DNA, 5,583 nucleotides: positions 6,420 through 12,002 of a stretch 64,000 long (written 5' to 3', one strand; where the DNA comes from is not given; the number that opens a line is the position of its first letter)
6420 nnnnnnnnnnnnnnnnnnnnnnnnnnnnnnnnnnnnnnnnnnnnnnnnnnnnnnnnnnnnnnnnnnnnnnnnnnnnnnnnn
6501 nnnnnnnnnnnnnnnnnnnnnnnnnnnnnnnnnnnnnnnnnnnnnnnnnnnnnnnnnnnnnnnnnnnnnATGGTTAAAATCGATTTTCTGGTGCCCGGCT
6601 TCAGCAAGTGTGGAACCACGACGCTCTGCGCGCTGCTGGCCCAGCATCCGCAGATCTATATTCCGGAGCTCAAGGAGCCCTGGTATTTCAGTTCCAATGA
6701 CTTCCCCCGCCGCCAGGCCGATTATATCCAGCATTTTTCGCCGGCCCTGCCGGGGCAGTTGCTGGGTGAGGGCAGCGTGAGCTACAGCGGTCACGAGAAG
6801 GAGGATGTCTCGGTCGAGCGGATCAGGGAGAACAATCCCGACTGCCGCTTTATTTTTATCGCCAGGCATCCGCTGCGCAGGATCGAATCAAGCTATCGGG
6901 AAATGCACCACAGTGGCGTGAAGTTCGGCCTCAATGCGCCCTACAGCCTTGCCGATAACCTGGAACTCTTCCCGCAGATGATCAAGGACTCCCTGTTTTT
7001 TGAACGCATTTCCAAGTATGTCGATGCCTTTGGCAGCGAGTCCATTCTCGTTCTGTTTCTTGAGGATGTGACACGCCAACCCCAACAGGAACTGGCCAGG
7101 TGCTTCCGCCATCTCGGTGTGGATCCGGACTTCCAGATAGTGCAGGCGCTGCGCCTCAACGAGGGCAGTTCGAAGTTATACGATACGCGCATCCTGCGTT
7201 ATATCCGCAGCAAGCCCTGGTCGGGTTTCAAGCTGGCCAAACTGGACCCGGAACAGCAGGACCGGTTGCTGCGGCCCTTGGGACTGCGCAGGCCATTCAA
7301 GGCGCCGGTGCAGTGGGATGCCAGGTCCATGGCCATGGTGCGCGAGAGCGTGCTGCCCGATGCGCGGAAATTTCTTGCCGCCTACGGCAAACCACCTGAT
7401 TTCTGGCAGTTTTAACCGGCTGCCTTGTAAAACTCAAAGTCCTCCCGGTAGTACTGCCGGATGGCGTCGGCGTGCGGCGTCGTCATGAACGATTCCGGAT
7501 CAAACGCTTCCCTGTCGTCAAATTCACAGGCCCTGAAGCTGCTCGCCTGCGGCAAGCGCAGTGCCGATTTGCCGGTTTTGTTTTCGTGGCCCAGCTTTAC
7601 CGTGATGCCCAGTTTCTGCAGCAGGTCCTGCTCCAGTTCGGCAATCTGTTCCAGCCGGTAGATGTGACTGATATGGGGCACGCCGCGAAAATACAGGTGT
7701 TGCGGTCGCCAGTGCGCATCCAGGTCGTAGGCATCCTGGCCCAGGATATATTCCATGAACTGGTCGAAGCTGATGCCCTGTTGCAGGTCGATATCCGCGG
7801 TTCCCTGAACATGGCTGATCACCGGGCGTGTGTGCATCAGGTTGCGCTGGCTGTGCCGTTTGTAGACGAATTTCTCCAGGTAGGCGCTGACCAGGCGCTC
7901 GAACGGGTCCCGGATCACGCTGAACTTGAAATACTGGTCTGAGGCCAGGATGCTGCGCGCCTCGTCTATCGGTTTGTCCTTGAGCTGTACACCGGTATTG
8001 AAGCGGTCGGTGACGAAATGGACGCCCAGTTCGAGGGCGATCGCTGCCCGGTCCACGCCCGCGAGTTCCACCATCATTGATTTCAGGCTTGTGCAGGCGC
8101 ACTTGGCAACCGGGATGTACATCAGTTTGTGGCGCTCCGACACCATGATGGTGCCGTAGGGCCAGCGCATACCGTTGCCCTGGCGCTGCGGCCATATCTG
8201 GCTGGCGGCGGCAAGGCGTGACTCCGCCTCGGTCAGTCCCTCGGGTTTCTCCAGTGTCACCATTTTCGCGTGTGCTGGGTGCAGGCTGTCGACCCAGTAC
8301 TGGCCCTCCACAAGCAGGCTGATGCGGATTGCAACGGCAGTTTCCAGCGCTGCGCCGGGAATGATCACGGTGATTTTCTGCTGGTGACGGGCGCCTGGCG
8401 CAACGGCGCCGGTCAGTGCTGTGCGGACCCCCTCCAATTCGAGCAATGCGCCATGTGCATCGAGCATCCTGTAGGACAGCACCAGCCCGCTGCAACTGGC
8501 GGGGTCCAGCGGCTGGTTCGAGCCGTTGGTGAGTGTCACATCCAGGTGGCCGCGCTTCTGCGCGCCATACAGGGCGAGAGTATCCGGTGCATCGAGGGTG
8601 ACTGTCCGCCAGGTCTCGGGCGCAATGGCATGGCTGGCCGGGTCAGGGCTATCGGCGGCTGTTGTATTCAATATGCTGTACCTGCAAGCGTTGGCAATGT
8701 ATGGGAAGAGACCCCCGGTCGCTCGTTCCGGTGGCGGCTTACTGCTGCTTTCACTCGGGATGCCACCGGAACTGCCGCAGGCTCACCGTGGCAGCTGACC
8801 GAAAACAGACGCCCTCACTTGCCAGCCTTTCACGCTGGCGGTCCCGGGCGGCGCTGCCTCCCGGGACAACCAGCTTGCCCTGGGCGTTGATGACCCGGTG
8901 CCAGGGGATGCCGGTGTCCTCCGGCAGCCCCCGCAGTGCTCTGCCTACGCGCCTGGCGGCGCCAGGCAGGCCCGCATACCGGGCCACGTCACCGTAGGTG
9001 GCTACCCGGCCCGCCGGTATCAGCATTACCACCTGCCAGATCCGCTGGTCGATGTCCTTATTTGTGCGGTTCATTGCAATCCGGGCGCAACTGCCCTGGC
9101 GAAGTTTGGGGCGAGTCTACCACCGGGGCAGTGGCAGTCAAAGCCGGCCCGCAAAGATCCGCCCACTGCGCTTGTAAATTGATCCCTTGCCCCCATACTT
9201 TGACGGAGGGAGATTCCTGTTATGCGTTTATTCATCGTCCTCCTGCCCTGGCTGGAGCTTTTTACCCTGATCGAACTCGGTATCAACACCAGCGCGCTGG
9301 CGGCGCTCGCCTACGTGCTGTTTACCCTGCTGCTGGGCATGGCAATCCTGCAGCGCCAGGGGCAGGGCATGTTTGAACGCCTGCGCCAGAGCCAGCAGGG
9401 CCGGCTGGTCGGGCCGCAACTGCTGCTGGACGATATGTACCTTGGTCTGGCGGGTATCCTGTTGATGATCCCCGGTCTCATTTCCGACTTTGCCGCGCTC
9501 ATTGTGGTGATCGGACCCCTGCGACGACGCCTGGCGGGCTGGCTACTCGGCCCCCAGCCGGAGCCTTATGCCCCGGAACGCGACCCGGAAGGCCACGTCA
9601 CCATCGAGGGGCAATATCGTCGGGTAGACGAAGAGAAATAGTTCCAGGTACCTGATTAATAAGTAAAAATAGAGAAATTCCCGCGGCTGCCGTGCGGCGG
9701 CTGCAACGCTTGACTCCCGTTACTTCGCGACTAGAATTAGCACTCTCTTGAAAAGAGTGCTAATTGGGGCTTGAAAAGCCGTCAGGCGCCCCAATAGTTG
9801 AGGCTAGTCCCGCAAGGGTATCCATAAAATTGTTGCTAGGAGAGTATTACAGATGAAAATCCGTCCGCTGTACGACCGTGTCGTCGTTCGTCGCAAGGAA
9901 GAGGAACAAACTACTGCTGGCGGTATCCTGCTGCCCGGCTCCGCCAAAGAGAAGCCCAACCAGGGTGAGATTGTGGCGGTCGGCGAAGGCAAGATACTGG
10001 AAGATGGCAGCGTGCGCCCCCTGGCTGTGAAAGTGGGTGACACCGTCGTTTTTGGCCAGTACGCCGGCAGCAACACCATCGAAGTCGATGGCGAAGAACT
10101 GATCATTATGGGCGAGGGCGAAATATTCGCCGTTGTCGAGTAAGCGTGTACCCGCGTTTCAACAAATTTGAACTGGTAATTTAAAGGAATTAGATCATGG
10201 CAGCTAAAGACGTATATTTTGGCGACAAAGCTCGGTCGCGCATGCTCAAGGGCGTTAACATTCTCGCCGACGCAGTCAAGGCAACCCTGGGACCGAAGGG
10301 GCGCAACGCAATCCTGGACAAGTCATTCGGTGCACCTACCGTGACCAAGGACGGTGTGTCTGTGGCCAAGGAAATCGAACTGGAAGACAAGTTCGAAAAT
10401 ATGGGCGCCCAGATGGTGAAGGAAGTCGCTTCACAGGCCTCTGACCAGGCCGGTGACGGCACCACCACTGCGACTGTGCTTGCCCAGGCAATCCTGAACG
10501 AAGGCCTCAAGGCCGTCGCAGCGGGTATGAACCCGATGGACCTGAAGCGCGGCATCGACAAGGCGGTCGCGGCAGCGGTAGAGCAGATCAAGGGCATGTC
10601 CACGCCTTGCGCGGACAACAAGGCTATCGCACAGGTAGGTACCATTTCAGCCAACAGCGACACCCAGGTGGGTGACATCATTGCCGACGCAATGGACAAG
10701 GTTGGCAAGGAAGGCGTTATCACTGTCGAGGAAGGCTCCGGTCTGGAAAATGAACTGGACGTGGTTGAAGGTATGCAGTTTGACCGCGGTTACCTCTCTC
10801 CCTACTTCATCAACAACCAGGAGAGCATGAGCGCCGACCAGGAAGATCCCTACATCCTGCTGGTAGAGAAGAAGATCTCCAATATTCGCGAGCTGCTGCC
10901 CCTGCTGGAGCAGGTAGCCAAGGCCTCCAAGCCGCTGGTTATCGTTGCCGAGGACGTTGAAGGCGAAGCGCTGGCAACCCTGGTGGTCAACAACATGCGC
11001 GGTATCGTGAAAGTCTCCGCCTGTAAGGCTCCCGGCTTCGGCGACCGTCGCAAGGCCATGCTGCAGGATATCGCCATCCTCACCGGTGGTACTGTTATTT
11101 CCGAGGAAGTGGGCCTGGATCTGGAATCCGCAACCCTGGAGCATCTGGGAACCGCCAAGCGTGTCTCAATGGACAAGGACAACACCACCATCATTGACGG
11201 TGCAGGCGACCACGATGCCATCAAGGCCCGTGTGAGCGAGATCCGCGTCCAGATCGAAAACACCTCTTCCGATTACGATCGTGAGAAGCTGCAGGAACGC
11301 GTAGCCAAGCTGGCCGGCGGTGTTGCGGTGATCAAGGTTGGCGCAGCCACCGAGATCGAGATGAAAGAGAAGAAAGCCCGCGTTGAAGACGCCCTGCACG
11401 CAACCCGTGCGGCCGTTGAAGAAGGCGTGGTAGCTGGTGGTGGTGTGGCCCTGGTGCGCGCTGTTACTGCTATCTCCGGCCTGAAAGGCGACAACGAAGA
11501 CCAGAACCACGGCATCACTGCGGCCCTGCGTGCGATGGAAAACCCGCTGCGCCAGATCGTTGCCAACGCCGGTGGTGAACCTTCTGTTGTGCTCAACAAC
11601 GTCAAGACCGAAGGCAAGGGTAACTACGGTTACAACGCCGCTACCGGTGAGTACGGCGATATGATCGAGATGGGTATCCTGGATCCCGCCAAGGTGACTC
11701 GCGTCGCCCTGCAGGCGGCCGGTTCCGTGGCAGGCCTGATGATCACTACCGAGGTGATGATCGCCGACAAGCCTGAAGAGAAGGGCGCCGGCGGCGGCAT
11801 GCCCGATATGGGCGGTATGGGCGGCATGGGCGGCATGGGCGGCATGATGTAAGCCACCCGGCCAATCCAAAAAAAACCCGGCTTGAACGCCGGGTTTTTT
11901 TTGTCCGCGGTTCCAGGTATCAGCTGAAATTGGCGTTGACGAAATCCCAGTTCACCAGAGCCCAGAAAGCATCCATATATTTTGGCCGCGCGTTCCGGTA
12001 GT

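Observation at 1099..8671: Envelope-glycan modification locus pairing a CsbB/GtrB-like GT2 with a YfhO-like GT-C, plus O-acyl, methyl and two sulfo-transferases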

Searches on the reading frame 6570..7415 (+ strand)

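Call 3: search_protein_families(library=pfam, proteins=[window:6570-7415:+], max_evalue=0.01)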
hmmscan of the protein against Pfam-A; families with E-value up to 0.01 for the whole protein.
window:6570-7415:+ (281 aa): 2 families
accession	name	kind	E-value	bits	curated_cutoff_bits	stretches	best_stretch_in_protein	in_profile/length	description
PF13469.12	Sulfotransfer_3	-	8.3e-13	49.5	27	2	82-185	115-213/216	Sulfotransferase family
PF00685.33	Sulfotransfer_1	-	3.1e-09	37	22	1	4-187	2-184/255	Sulfotransferase domain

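Call 4: search_protein_families(library=ncbifam, proteins=[window:6570-7415:+], max_evalue=0.01)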
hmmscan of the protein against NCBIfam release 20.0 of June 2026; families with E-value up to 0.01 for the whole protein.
window:6570-7415:+ (281 aa): 1 family
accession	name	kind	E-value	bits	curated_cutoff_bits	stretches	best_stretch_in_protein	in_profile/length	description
NF052394.1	NodProtNoeE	equivalog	0.0019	17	500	0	6-40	12-43/387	nodulation protein NoeE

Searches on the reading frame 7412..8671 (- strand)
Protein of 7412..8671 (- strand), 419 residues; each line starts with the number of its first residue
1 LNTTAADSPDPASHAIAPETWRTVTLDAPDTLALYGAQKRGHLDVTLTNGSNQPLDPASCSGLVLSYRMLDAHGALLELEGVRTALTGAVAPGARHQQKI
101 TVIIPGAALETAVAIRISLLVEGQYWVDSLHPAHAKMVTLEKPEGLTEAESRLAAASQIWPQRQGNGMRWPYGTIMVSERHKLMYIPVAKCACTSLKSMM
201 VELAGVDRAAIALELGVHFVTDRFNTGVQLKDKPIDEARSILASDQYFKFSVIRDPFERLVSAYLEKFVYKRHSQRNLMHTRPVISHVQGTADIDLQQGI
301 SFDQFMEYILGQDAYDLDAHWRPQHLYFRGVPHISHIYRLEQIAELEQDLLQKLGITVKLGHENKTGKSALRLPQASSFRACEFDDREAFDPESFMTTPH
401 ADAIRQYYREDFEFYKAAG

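Call 3: search_protein_families(library=pfam, proteins=[window:7412-8671:-], max_evalue=0.01)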
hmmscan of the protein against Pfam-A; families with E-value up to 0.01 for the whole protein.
window:7412-8671:- (419 aa): 2 families
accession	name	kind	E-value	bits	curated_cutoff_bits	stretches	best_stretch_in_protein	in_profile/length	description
PF03567.20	Sulfotransfer_2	-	8.7e-28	98.6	22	1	175-416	3-250/252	Sulfotransferase family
PF23552.2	ParB_C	-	0.0067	16.3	23.8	0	342-367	4-30/50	ParB dimerisation domain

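Call 4: search_protein_families(library=ncbifam, proteins=[window:7412-8671:-], max_evalue=0.01)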
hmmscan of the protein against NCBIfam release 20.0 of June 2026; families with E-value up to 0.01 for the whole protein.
window:7412-8671:- (419 aa): 0 families

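Call 31: search_protein_families(library=pfam, proteins=[window:7412-8671:-], max_evalue=5)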
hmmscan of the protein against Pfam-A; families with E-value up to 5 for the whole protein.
window:7412-8671:- (419 aa): 2 families
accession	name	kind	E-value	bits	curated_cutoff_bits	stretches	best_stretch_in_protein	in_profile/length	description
PF03567.20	Sulfotransfer_2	-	8.7e-28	98.6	22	1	175-416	3-250/252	Sulfotransferase family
PF23552.2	ParB_C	-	0.0067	16.3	23.8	1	342-367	4-30/50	ParB dimerisation domain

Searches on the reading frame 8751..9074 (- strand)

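Call 31: search_protein_families(library=pfam, proteins=[window:8751-9074:-], max_evalue=5)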
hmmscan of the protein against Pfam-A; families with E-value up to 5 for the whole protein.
window:8751-9074:- (107 aa): 1 family
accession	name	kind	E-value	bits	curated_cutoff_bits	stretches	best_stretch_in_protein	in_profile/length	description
PF01035.26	DNA_binding_1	-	2.2e-25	88.7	27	1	8-89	2-81/81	6-O-methylguanine DNA methyltransferase, DNA binding domain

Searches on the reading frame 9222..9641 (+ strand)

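Call 3: search_protein_families(library=pfam, proteins=[window:9222-9641:+], max_evalue=0.01)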
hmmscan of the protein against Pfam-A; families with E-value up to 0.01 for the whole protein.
window:9222-9641:+ (139 aa): 1 family
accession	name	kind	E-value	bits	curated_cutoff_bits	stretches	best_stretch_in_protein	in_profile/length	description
PF04186.18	FxsA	-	1.2e-19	70.9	25.2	1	4-108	2-106/109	FxsA cytoplasmic membrane protein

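Call 4: search_protein_families(library=ncbifam, proteins=[window:9222-9641:+], max_evalue=0.01)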
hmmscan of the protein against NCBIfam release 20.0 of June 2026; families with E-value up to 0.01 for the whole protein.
window:9222-9641:+ (139 aa): 2 families
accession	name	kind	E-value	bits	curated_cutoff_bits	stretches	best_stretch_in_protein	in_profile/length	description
NF008528.1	PRK11463.1-2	subfamily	2.3e-21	75.9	40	1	3-108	2-107/109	FxsA family membrane protein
NF008527.1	PRK11463.1-1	exception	1.7e-09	37.4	150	1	11-104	30-128/191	FxsA family membrane protein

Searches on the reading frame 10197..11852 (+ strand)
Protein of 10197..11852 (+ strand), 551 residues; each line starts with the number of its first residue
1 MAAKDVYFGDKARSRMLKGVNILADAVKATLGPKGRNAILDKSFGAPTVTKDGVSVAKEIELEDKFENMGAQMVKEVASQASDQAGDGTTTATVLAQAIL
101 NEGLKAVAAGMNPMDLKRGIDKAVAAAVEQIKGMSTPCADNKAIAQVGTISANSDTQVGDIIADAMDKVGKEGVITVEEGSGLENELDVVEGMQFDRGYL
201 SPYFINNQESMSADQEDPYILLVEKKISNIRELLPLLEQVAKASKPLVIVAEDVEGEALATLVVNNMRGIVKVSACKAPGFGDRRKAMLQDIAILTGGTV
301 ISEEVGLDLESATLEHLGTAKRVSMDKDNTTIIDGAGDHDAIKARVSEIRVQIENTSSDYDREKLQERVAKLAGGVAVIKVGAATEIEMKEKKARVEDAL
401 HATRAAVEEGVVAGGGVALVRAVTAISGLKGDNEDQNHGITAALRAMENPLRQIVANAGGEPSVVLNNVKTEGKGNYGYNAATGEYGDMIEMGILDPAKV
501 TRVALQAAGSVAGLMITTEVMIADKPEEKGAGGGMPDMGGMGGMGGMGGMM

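Call 3: search_protein_families(library=pfam, proteins=[window:10197-11852:+], max_evalue=0.01)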
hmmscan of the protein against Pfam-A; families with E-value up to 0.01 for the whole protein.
window:10197-11852:+ (551 aa): 1 family
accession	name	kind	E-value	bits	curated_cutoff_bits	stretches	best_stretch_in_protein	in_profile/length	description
PF00118.29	Cpn60_TCP1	-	7.3e-79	266.2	34.3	1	23-526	1-490/490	TCP-1/cpn60 chaperonin family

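Call 4: search_protein_families(library=ncbifam, proteins=[window:10197-11852:+], max_evalue=0.01)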
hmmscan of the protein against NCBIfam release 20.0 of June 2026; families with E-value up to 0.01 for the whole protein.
window:10197-11852:+ (551 aa): 19 families
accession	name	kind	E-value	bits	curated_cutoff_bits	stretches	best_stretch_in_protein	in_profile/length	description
NF009488.0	PRK12850.1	subfamily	1.1e-263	875.7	475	1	1-542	1-540/544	chaperonin GroEL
NF000592.1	PRK00013.1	subfamily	1.3e-262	871.9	397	1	3-526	1-524/524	chaperonin GroEL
NF009489.0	PRK12851.1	subfamily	4.6e-256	850.4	464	1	1-536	1-535/541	chaperonin GroEL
TIGR02348.1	GroEL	equivalog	1.6e-250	832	582.1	1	3-528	1-526/526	chaperonin GroEL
NF009487.0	PRK12849.1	subfamily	1.7e-250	831.9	352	1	3-545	2-538/543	chaperonin GroEL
NF010704.0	PRK14104.1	subfamily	2.6e-242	805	1041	1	1-544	1-544/546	chaperonin GroEL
NF038369.1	GroEL3_Chlamy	exception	2.9e-76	257.2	600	1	11-519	11-503/506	variant chaperonin GroEL3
NF038370.1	GroEL2_Chlamy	exception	3.7e-65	220.5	600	1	16-525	15-522/533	variant chaperonin GroEL2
NF041083.2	thermosome_beta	equivalog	1.6e-26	93.4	400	2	9-174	15-176/520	thermosome subunit beta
NF041082.2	thermosome_alpha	equivalog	3.4e-26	92.2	450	2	9-169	15-179/519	thermosome subunit alpha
TIGR02339.1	thermosome_arch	subfamily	6e-26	91.3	671.1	2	9-166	14-168/521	thermosome subunit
TIGR02345.1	chap_CCT_eta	equivalog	3.2e-20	71.9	669.2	2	20-141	27-143/523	T-complex protein 1 subunit eta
TIGR02347.1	chap_CCT_zeta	equivalog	2.1e-19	69.5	587.15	2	15-196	20-197/531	T-complex protein 1 subunit zeta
TIGR02342.1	chap_CCT_delta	equivalog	5.4e-19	68.1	695.35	2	17-154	15-150/517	T-complex protein 1 subunit delta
TIGR02341.1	chap_CCT_beta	equivalog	2.8e-18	65.9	522.15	2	9-174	12-175/519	T-complex protein 1 subunit beta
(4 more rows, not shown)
